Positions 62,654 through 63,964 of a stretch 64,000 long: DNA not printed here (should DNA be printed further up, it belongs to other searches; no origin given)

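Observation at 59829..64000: ComQXPA-like isoprenylated-peptide quorum-sensing cassette in a GC-rich non-Bacillus genome, with permuted X-Q order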

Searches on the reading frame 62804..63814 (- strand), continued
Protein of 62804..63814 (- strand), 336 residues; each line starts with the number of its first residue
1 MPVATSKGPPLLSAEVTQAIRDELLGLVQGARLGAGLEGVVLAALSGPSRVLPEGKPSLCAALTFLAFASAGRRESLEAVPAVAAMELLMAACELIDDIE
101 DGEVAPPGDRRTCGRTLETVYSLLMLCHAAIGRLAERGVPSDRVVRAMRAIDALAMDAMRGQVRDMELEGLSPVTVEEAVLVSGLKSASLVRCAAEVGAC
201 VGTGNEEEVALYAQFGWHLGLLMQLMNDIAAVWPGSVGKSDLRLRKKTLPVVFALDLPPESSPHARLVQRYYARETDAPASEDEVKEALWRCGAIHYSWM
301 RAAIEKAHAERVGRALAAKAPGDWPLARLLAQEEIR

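Call 26: find_encoding_contigs(protein=P0037, flank=7000, max_places=2)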
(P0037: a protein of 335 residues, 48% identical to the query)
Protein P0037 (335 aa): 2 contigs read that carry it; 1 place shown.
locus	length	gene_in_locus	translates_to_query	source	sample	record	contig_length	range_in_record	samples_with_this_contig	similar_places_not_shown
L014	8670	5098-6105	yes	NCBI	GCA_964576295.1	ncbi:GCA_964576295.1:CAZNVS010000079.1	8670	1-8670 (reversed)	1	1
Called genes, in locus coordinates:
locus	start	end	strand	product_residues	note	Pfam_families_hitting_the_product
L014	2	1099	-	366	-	?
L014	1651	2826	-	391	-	PF02746:MR_MLE_N, PF13378:MR_MLE_C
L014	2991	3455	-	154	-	PF13581:HATPase_c_2, PF02518:HATPase_c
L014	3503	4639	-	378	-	PF11376:DUF3179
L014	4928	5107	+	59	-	-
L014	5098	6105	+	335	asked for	PF00348:polyprenyl_synt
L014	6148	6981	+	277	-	PF00595:PDZ (weak), PF13180:PDZ_2 (weak), PF17820:PDZ_6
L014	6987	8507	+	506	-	PF02518:HATPase_c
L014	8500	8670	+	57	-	?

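Call 27: find_encoding_contigs(protein=P0043, flank=7000, max_places=2)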
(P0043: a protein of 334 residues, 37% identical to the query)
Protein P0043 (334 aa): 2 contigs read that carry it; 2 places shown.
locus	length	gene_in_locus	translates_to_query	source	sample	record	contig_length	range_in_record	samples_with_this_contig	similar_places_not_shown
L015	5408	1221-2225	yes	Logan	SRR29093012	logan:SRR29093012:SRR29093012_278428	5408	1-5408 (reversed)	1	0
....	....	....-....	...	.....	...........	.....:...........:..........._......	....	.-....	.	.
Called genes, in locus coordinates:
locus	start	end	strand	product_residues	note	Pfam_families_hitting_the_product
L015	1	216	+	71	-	?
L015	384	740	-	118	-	-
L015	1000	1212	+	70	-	-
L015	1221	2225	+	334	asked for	PF00348:polyprenyl_synt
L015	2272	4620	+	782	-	PF17820:PDZ_6 (weak), PF02518:HATPase_c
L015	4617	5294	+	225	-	PF00072:Response_reg, PF00196:GerE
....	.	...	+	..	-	?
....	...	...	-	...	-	-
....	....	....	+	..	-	-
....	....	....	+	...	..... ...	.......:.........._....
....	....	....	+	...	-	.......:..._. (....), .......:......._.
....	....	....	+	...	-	?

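Call 28: find_encoding_contigs(protein=P0014, flank=7000, max_places=2)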
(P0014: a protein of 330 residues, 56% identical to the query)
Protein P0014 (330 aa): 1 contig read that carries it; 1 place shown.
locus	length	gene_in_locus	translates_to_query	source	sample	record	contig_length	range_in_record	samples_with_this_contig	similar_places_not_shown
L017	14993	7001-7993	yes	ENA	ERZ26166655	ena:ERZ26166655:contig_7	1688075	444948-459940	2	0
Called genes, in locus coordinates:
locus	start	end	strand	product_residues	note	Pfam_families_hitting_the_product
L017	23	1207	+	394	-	PF02463:SMC_N, PF13476:AAA_23 (weak)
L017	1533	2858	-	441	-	PF13701:DDE_Tnp_1_4, PF01609:DDE_Tnp_1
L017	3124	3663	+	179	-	PF05048:NosD, PF13229:Beta_helix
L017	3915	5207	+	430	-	PF07995:GSDH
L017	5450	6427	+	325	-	PF08240:ADH_N, PF16912:Glu_dehyd_C, PF00107:ADH_zinc_N, PF13602:ADH_zinc_N_2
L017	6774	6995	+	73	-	-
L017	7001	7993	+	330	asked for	PF00348:polyprenyl_synt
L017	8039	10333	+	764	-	PF13581:HATPase_c_2 (weak), PF02518:HATPase_c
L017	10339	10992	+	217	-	PF00072:Response_reg, PF00196:GerE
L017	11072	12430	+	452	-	PF01425:Amidase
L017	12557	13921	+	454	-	PF05697:Trigger_N, PF05698:Trigger_C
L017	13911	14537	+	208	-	PF00574:CLP_protease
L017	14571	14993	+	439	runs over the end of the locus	PF06689:zf-C4_ClpX, PF05496:RuvB_N (faint), PF01078:Mg_chelatase (faint), PF00004:AAA, PF07724:AAA_2, PF07728:AAA_5 (faint), PF10431:ClpB_D2-small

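Call 29: find_encoding_contigs(protein=P0024, flank=7000, max_places=2)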
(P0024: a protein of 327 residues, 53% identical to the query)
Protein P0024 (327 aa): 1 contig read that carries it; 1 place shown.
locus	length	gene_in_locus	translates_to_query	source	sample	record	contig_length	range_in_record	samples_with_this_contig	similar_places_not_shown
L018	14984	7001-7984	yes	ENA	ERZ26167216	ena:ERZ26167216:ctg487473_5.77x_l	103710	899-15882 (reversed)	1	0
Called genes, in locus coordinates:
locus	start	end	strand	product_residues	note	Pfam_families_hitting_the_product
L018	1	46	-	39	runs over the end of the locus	-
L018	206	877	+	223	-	PF00251:Glyco_hydro_32N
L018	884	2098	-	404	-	PF00872:Transposase_mut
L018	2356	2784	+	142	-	PF08244:Glyco_hydro_32C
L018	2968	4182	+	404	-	PF08309:LVIVD (faint)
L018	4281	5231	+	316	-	PF01436:NHL (faint), PF17170:DUF5128 (weak)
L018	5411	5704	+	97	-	-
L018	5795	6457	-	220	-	PF00512:HisKA, PF02518:HATPase_c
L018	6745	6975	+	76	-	-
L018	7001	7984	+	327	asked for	PF00348:polyprenyl_synt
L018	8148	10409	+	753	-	PF02518:HATPase_c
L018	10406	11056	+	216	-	PF00072:Response_reg, PF00196:GerE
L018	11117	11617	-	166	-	PF16697:Yop-YscD_cpl, PF00498:FHA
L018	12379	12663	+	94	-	PF00578:AhpC-TSA, PF08534:Redoxin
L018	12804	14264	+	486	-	PF08545:ACP_syn_III (faint), PF19364:DUF5940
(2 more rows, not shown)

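Call 36: find_homologous_proteins(query=A3, max_evalue=0.00001)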
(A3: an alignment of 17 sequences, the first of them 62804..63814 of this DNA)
Query A3 (17 sequences) (336 aa, profile of the alignment): 67 proteins with E <= 0.00001 among 8000 candidates.
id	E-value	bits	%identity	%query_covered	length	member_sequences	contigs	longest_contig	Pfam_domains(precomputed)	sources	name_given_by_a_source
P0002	1.8e-142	492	62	97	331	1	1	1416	PF00348.23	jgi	jgi:geranylgeranyl pyrophosphate synthase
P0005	5.1e-140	484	60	96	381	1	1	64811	PF00348.23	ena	-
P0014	1.2e-138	480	56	95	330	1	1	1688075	PF00348.23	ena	-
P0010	4.6e-138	478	57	98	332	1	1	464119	PF00348.23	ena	-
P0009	8.7e-138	477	58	98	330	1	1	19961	PF00348.23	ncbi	-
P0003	1.0e-137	477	60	95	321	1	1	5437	PF00348.23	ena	-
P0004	2.5e-137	475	59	95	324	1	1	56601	PF00348.23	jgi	jgi:geranylgeranyl pyrophosphate synthase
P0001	5.6e-137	474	97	100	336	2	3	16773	PF00348.23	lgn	-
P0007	6.3e-135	467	59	95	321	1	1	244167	PF00348.23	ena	-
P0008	5.5e-133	461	59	96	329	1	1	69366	PF00348.23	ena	-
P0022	8.5e-133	460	55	96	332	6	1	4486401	PF00348.23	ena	-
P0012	6.7e-132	458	57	98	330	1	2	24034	PF00348.23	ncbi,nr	ncbi:MAG: polyprenyl synthetase family protein [Chloroflexi bacterium]|nr:polyprenyl synthetase fami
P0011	1.0e-131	457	57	96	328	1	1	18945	PF00348.23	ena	-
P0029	1.1e-130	454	46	96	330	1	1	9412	PF00348.23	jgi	jgi:competence protein ComQ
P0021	3.1e-129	449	54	91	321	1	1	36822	PF00348.23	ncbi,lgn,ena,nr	ncbi:MAG: hypothetical protein BZY87_07490 [SAR202 cluster bacterium Io17-Chloro-G6]|nr:MAG: hypothe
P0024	4.6e-128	445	53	96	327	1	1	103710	PF00348.23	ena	-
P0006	3.0e-127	442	58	94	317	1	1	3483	PF00348.23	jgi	-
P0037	3.7e-127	442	48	90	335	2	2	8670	PF00348.23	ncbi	-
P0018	4.7e-127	442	57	86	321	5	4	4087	PF00348.23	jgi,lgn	jgi:geranylgeranyl pyrophosphate synthase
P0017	7.6e-127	441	54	98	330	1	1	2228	PF00348.23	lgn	-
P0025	1.6e-126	440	50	98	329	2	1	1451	PF00348.23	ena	-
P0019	3.8e-126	439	55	86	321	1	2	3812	PF00348.23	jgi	-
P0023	5.3e-126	438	51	91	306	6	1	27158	PF00348.23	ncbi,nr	ncbi:MAG: polyprenyl synthetase family protein, partial [SAR202 cluster bacterium]|nr:polyprenyl syn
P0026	2.4e-125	436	53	94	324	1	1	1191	PF00348.23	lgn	-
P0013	1.6e-124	433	62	88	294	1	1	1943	PF00348.23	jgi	jgi:geranylgeranyl pyrophosphate synthase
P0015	1.3e-123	430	55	95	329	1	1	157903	PF00348.23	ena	-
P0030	1.6e-123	430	46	96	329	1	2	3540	PF00348.23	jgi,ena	jgi:competence protein ComQ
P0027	1.7e-123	430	48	96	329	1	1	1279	PF00348.23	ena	-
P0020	2.9e-122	426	52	93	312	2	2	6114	PF00348.23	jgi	jgi:geranylgeranyl pyrophosphate synthase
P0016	2.5e-120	419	56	93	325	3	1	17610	PF00348.23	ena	-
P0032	8.2e-110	385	48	97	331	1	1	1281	PF00348.23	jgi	jgi:geranylgeranyl pyrophosphate synthase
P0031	4.4e-108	379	56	82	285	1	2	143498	PF00348.23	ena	-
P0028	4.3e-107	376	55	81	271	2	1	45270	PF00348.23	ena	-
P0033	6.8e-107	375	56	78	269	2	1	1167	PF00348.23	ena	-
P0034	1.3e-103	365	58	76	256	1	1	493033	PF00348.23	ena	-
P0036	6.9e-101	356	56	65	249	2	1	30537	PF00348.23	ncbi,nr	ncbi:MAG: polyprenyl synthetase family protein [Chloroflexi bacterium]|nr:polyprenyl synthetase fami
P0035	1.5e-95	338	57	72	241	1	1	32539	PF00348.23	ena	-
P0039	2.7e-94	334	49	91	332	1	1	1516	PF00348.23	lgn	-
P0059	1.4e-89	318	24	89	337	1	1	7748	PF00348.23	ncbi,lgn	-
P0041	1.6e-86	308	49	71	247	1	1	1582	PF00348.23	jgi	jgi:geranylgeranyl diphosphate synthase type I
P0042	2.6e-86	308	56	61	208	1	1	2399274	PF00348.23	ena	-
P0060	8.2e-65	237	35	21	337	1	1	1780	PF00348.23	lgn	-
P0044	1.7e-42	164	39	36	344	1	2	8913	PF00348.23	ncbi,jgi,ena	-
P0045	2.8e-40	156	34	83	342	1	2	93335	PF00348.23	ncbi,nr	ncbi:MAG: polyprenyl synthetase family protein [Thermoflexales bacterium]|nr:polyprenyl synthetase f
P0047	1.9e-38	150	32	78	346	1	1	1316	PF00348.23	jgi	jgi:geranylgeranyl diphosphate synthase type I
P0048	5.2e-36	142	35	63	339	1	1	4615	PF00348.23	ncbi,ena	-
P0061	1.1e-35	141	33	57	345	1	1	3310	PF00348.23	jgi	jgi:geranylgeranyl diphosphate synthase type I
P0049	1.5e-29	121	35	71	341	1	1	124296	PF00348.23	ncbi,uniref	ncbi:polyprenyl synthetase family protein [Streptosporangium sp. NPDC087985]|uniref:polyprenyl synth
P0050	3.5e-28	117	33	77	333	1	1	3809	PF00348.23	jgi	jgi:geranylgeranyl diphosphate synthase type I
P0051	1.5e-26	111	35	34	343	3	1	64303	PF00348.23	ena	-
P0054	2.3e-25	107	29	53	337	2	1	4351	PF00348.23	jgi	jgi:geranylgeranyl diphosphate synthase, type I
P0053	3.5e-23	100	32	53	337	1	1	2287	PF00348.23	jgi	jgi:geranylgeranyl diphosphate synthase type I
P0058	1.5e-18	85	27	54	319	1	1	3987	PF00348.23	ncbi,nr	ncbi:MAG: polyprenyl synthetase family protein [Chloroflexi bacterium]|nr:polyprenyl synthetase fami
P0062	2.3e-16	78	25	55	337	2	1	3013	PF00348.23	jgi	jgi:geranylgeranyl pyrophosphate synthase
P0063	8.2e-15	73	33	62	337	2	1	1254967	PF00348.23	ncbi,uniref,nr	ncbi:polyprenyl synthetase family protein [Nonomuraea sediminis]|uniref:polyprenyl synthetase family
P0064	6.1e-14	70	35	37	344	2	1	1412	PF00348.23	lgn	-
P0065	1.2e-13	69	29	29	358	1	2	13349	PF00348.23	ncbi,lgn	ncbi:MAG: polyprenyl synthetase family protein [Salinibacter sp.]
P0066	2.2e-13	68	31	60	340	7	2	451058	PF00348.23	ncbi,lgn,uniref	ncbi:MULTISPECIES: polyprenyl synthetase family protein [unclassified Nonomuraea]|uniref:polyprenyl 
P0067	9.5e-13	66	27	54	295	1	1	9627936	PF00348.23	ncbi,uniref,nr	ncbi:polyprenyl synthetase family protein [Streptomyces noursei]|uniref:polyprenyl synthetase family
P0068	1.1e-11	62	32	53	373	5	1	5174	PF00348.23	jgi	jgi:geranylgeranyl diphosphate synthase, type I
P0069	4.8e-10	57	25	34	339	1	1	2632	PF00348.23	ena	-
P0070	2.6e-9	55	33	21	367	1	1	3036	PF00348.23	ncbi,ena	-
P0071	3.2e-9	54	28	54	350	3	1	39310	PF00348.23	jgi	jgi:geranylgeranyl diphosphate synthase type I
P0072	4.4e-9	54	25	59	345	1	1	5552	PF00348.23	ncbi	-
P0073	1.7e-8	52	29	60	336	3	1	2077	PF00348.23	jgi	-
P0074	4.5e-8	51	31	32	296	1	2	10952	PF00348.23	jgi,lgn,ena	-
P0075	6.2e-6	43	28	51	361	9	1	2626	PF00348.23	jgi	jgi:geranylgeranyl pyrophosphate synthase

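Call 72: search_protein_representatives(alignment_id=A5)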
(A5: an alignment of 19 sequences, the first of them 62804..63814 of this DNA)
Query: 19 sequences, 329 profile positions. Proteins with E-value up to 0.001 (for the whole library): 17986; up to 1e-10: 5257; up to 1e-30: 401. The best 150 are listed.
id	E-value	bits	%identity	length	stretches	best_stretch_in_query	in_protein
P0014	1.3e-143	494.2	-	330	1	3-329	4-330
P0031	2.7e-114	397.9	-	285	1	3-272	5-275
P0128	1.3e-109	382.5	-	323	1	12-328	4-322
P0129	3.9e-109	380.9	-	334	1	7-329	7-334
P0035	5.7e-101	354.1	-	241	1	88-320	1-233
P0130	5.6e-93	327.8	-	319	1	12-329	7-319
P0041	2.4e-90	319.1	-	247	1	82-326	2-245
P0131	4.1e-86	305.3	-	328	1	15-328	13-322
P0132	2.4e-82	292.9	-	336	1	4-328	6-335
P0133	2.4e-70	253.5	-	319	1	15-319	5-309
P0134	3.0e-70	253.1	-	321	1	14-328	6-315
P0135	5.5e-66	239.1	-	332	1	17-321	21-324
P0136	3.6e-63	229.8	-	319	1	12-321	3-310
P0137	7.1e-63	228.9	-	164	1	84-235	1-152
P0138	3.4e-62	226.6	-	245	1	80-328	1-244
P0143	1.1e-61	224.9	-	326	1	19-321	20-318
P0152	1.1e-56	208.5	-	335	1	15-321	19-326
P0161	2.7e-52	194.1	-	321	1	35-321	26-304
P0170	1.7e-49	184.9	-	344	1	15-328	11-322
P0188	2.2e-46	174.7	-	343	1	38-315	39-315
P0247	1.1e-40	155.9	-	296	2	16-261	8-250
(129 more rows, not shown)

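Call 78: list_cluster_members(proteins=[P0247, P0136, P0161, P0128, P0132, P0135, P0143, P0152, P0170, P0188])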
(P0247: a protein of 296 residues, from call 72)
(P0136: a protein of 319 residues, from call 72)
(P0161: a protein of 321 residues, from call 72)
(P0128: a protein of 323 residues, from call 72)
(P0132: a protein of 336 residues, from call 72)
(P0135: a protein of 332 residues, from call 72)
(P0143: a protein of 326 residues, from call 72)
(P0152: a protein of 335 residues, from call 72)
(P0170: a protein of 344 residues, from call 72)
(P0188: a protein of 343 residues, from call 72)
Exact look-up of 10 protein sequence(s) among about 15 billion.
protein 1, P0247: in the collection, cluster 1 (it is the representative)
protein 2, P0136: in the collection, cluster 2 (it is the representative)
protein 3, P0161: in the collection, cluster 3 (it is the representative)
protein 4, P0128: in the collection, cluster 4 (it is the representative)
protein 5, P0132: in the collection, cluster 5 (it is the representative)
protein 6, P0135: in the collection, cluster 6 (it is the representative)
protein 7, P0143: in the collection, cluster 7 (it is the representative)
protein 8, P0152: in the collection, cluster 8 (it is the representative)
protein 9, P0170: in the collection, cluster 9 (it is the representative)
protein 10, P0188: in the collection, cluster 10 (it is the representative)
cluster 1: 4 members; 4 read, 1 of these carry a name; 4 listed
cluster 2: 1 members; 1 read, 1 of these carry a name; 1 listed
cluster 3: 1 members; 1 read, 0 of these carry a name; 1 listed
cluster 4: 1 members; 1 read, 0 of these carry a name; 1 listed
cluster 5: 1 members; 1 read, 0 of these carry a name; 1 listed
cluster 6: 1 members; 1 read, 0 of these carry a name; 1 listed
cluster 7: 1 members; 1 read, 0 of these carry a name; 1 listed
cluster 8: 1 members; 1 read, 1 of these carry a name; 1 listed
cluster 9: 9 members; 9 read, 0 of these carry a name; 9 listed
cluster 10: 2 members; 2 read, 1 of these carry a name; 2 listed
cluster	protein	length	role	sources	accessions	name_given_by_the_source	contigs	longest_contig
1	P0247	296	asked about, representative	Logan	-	-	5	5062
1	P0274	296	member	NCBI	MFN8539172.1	MAG: polyprenyl synthetase family protein [Thermomicrobiales bacterium]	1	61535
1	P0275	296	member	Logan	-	-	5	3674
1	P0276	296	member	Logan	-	-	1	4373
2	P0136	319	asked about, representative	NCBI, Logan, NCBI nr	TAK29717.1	MAG: hypothetical protein EPO21_20745 [Chloroflexota bacterium]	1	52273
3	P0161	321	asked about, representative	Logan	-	-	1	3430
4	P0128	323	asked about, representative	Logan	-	-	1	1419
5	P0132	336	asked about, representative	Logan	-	-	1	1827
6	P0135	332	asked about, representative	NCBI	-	-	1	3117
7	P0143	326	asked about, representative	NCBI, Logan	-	-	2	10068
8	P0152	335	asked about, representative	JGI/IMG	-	geranylgeranyl pyrophosphate synthase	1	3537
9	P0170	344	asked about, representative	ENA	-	-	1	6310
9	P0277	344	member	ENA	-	-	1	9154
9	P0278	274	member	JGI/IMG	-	-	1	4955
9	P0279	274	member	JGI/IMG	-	-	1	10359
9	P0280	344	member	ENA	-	-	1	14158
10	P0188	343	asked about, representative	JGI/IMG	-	hypothetical protein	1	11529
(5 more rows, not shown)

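Call 86: predict_structure(alignment_id=A5)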
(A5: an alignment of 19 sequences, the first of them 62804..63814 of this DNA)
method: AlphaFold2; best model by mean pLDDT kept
length: 336 residues; sequences in the alignment: 19
mean_pLDDT: 89.7   pTM: 0.89
mean pLDDT of the five models: 89.7, 89.5, 89.1, 87.7, 87.7
residues with pLDDT >= 90: 244; 70-90: 70; 50-70: 13; < 50: 9
segments of 3 or more residues with pLDDT < 50: 1-6, 334-336
pLDDT, mean of each block of 10 residues (from residue 1): 45 92 96 92 88 83 95 94 97 90 77 90 97 97 98 94 90 90 95 98 96 97 95 88 92 94 94 76 96 97 96 89 75 55
secondary structure, 60 per line:
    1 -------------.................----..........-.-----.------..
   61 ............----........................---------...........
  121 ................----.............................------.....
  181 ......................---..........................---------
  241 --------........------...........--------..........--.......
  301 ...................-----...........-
elements in order: H14-30 H35-44 H59-72 H77-100 H110-136 H141-169 H176-202 H206-231 H249-256 H263-273 H282-291 H294-319 H325-335

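Call 88: fold_search(model_id=the predicted structure, library=pdb)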
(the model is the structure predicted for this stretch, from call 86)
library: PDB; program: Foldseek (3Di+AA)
matches with E <= 10: 797; with E <= 0.001: 525
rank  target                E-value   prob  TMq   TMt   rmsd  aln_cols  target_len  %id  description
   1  3nf2                  7.1e-10  1.00  0.73  0.72   4.3       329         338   25  Crystal structure of polyprenyl synthetase from Streptomyces coelicolor A3(2) (released 2010-08-04)
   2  6kd7                  5.4e-09  1.00  0.77  0.79   3.5       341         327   22  Crystal structure of geranylgeranyl pyrophosphate synthase (released 2019-09-11)
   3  1wy0                  5.6e-09  1.00  0.77  0.79   3.9       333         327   22  Crystal structure of geranylgeranyl pyrophosphate synthetase from Pyrococcus horikoshii Ot3 (released 2006-02-14)
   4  8f8l                  5.6e-09  1.00  0.76  0.74   4.2       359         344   22  The structure of Rv2173 from M. tuberculosis with DMAP bound (released 2023-11-29)
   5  9v4i_B                7.5e-09  1.00  0.72  0.79   3.8       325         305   20  Prenyltransferase Ord1 D219A (released 2025-10-01)
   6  9v4h_A                7.5e-09  1.00  0.74  0.81   4.6       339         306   21  Prenyltransferase Ord1 Q216A-FSPP (released 2025-10-01)
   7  9v4h_B                7.9e-09  1.00  0.74  0.82   4.1       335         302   21  Prenyltransferase Ord1 Q216A-FSPP (released 2025-10-01)
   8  9v4i_A                8.6e-09  1.00  0.73  0.77   4.3       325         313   22  Prenyltransferase Ord1 D219A (released 2025-10-01)
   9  8f8f_A                1.7e-08  1.00  0.75  0.73   4.3       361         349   22  The structure of Rv2173 from M. tuberculosis (APO form) (released 2023-11-29)
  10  9v4g_A                2.2e-08  1.00  0.72  0.77   4.3       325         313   22  Prenyltransferase Ord1 wild type (released 2025-10-01)
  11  4gp2_A                3.0e-08  1.00  0.74  0.73   4.6       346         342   20  Crystal structure of ISOPRENOID SYNTHASE A3MSH1 (TARGET EFI-501992) from pyrobaculum calidifontis complexed with DMAPP (released 2012-10-10)
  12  9v4g_C                3.4e-08  1.00  0.71  0.78   4.2       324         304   21  Prenyltransferase Ord1 wild type (released 2025-10-01)
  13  3mzv_B                3.7e-08  1.00  0.65  0.67   6.8       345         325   20  Crystal structure of a decaprenyl diphosphate synthase from Rhodobacter capsulatus (released 2010-06-09)
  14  4gp2_B                4.1e-08  1.00  0.74  0.75   3.9       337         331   21  Crystal structure of ISOPRENOID SYNTHASE A3MSH1 (TARGET EFI-501992) from pyrobaculum calidifontis complexed with DMAPP (released 2012-10-10)
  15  8f8k                  4.6e-08  1.00  0.76  0.73   4.5       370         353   19  The structure of Rv2173 from M. tuberculosis with IPP bound (released 2023-11-29)
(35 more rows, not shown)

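Call 93: find_encoding_contigs(protein=P0274, flank=6000, max_places=2)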
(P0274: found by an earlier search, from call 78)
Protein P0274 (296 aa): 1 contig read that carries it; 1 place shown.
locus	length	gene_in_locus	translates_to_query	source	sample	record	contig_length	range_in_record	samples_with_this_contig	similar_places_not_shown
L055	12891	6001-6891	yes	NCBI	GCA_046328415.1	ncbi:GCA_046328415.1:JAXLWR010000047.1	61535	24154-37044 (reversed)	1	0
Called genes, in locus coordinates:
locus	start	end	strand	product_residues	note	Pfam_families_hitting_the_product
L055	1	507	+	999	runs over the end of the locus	PF12704:MacB_PCD, PF02687:FtsX, PF12704:MacB_PCD (weak), PF02687:FtsX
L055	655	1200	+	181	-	PF00202:Aminotran_3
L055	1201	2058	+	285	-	PF22626:LysX_preATP_grasp, PF02655:ATP-grasp_3 (faint), PF02786:CPSase_L_D2 (weak), PF08443:RimK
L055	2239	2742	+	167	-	-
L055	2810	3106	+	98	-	-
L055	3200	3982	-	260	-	PF13489:Methyltransf_23, PF01209:Ubie_methyltran (weak), PF08241:Methyltransf_11, PF08242:Methyltransf_12, PF13649:Methyltransf_25, PF13847:Methyltransf_31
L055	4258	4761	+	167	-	PF01668:SmpB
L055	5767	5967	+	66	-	PF14407:Frankia_peptide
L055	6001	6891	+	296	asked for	PF00348:polyprenyl_synt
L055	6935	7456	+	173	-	-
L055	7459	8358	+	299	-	-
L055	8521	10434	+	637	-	PF13492:GAF_3 (faint), PF13487:HD_5, PF01966:HD, PF01590:GAF, PF13185:GAF_2, PF00990:GGDEF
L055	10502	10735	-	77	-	-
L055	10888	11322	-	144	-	PF00072:Response_reg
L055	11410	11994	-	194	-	-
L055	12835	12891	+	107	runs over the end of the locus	PF09939:DUF2171 (faint)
